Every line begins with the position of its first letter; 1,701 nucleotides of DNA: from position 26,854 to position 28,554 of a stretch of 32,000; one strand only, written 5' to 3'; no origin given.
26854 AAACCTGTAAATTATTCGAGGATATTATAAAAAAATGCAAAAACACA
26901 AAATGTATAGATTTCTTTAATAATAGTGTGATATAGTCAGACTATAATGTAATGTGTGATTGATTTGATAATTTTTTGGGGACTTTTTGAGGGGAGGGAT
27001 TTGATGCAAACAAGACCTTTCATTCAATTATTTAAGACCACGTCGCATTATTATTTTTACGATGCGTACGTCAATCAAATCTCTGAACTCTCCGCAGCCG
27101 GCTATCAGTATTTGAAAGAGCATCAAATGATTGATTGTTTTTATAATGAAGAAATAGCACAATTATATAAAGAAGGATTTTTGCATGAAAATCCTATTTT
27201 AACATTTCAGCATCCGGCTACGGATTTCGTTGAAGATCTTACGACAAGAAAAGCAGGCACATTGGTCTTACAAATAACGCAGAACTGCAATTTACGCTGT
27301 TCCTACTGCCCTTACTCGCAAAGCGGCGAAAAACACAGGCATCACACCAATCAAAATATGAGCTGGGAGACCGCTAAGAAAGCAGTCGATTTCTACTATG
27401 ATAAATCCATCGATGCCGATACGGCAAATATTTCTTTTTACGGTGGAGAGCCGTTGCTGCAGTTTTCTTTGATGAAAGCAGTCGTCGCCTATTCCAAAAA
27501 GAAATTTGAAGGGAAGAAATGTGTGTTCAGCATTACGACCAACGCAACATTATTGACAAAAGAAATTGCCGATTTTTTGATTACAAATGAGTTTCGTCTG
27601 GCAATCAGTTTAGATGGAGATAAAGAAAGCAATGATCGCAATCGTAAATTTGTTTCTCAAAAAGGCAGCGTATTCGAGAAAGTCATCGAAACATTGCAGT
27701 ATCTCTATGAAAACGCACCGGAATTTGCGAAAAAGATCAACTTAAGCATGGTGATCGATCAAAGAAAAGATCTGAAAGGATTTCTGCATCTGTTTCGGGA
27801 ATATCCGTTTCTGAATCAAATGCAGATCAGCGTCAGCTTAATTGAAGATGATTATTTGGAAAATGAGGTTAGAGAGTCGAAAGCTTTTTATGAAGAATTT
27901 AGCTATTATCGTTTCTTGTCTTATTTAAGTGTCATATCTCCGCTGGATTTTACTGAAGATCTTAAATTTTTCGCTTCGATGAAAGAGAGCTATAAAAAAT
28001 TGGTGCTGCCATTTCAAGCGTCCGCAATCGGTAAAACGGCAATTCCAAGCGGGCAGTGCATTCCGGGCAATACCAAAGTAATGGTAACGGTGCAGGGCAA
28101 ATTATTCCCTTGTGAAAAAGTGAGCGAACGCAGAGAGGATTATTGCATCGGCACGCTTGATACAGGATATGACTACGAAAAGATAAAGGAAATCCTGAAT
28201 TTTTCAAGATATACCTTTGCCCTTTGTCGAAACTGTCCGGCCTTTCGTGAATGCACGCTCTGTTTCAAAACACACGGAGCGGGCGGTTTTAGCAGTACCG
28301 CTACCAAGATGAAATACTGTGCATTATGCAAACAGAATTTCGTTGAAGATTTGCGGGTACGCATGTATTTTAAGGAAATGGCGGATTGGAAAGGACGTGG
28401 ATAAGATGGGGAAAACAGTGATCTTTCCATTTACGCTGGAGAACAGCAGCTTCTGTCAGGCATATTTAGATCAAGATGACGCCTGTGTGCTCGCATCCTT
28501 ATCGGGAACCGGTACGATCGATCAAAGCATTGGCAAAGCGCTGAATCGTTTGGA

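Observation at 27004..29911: Radical-SAM/SPASM peptide maturation cassette (maturase, unknown partner, ACP-like protein, precursor) with no characterised product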

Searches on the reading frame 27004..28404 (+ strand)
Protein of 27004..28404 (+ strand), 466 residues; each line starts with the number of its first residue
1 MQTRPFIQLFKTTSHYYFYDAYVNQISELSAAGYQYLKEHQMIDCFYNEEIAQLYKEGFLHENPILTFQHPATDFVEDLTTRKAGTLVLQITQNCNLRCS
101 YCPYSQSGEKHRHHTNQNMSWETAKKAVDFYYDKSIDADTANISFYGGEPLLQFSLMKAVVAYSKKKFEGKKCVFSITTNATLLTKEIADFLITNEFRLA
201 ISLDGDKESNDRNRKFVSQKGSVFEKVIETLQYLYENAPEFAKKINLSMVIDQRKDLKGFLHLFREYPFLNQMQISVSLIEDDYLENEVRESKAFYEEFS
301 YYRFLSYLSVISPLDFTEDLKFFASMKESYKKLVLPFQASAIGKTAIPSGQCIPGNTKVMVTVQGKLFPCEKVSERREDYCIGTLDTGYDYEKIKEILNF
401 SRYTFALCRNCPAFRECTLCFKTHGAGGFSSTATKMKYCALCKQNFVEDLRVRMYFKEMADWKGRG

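Call 3: search_protein_families(library=ncbifam, proteins=[window:27004-28404:+], max_evalue=0.01)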
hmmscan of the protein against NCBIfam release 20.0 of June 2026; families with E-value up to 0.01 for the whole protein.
window:27004-28404:+ (466 aa): 75 families (the best 25 are shown)
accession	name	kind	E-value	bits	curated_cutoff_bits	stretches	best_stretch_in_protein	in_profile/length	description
TIGR04068.1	rSAM_ocin_clost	equivalog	1.2e-124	416.7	500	1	6-459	1-459/462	Cys-rich peptide radical SAM maturase CcpM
NF038170.1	lachnocin_rSAM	equivalog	3.9e-62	210.6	550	1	9-423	6-397/440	lachnocin radical SAM maturase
NF035951.1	rSAM_RumMC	equivalog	1.9e-53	181.9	720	1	33-450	43-487/510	RumMC family radical SAM sactipeptide maturase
NF047865.1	rSAM_PapB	equivalog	1.7e-51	175.4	340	1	86-418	4-313/330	PapB family radical SAM/SPASM ranthipeptide maturase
TIGR04148.1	GG_samocin_CFB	equivalog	2e-49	168.9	300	1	86-422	18-366/411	radical SAM peptide maturase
TIGR04064.1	rSAM_nif11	equivalog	4.5e-45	154.2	518.7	1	80-446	73-426/459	nif11-like peptide radical SAM maturase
TIGR03906.1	quino_hemo_SAM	equivalog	1.7e-41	142.4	453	1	49-234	62-241/467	quinohemoprotein amine dehydrogenase maturation protein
TIGR03974.1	rSAM_six_Cys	equivalog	5.4e-38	131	425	1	28-417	45-412/451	thioether cross-link-forming SCIFF peptide maturase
NF040492.1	not_ScfB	exception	6.6e-32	111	855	1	39-417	54-411/450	ScfB-related radical SAM/SPASM orphan maturase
TIGR04280.1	geopep_mat_rSAM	hypoth_equivalog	5.4e-29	101.4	400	1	52-234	51-230/428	geopeptide radical SAM maturase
TIGR03978.1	rSAM_paired_1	equivalog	1.3e-28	100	370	1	84-236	80-229/466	His-Xaa-Ser system radical SAM maturase HxsB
TIGR03942.1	sulfatase_rSAM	equivalog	1.4e-24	86.8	349.45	1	90-427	6-331/363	anaerobic sulfatase maturase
NF041298.1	rSAM_mat_DynA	equivalog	2.4e-24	86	450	1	88-437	4-329/356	dynobactin maturation radical SAM/SPASM protein DynA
TIGR04115.1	rSAM_Cxxx_rpt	equivalog_domain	5.3e-24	85.4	350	1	86-422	3-327/359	radical SAM peptide maturase, CXXX-repeat target family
NF041707.1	rSAM_YhhB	equivalog_domain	9e-24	84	445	1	86-267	3-185/369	cyclophane-forming radical SAM/SPASM peptide maturase YhhB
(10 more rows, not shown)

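Call 4: search_protein_families(library=pfam, proteins=[window:27004-28404:+], max_evalue=0.01)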
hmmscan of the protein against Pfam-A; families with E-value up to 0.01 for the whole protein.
window:27004-28404:+ (466 aa): 2 families
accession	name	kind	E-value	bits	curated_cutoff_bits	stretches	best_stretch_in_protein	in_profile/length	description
PF04055.27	Radical_SAM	-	9.4e-19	68.6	29.5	1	90-240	2-143/166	Radical SAM superfamily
PF13353.11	Fer4_12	-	9.7e-10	39.3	22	1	85-214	5-126/137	4Fe-4S single cluster domain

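Call 12: search_solved_structures(query=window:27004-28404:+, max_evalue=0.001)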
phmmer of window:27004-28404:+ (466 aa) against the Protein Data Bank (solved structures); distinct sequences matched with E-value up to 0.001: 5.
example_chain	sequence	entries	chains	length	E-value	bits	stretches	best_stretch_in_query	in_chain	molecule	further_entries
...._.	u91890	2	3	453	1.6e-24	90.1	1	50-417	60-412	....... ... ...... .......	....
8vpo_A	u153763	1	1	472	2.2e-11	46.8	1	47-242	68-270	Radical SAM core domain-containing protein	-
4k37_A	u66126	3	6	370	2.8e-08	36.6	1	87-423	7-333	Anaerobic sulfatase-maturating enzyme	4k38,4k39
4k36_A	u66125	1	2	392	3.9e-08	36.1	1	87-423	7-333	Anaerobic sulfatase-maturating enzyme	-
9gm3_A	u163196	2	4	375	6.3e-08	35.4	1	87-242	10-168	ChlB radical SAM domain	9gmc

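Call 59: search_solved_structures(query=window:27004-28404:+, max_evalue=1e-20, show_alignments=1)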
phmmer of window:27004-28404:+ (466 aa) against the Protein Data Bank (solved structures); distinct sequences matched with E-value up to 1e-20: 1.
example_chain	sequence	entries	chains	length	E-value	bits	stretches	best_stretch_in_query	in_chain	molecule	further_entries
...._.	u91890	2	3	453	1.6e-24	90.1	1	50-417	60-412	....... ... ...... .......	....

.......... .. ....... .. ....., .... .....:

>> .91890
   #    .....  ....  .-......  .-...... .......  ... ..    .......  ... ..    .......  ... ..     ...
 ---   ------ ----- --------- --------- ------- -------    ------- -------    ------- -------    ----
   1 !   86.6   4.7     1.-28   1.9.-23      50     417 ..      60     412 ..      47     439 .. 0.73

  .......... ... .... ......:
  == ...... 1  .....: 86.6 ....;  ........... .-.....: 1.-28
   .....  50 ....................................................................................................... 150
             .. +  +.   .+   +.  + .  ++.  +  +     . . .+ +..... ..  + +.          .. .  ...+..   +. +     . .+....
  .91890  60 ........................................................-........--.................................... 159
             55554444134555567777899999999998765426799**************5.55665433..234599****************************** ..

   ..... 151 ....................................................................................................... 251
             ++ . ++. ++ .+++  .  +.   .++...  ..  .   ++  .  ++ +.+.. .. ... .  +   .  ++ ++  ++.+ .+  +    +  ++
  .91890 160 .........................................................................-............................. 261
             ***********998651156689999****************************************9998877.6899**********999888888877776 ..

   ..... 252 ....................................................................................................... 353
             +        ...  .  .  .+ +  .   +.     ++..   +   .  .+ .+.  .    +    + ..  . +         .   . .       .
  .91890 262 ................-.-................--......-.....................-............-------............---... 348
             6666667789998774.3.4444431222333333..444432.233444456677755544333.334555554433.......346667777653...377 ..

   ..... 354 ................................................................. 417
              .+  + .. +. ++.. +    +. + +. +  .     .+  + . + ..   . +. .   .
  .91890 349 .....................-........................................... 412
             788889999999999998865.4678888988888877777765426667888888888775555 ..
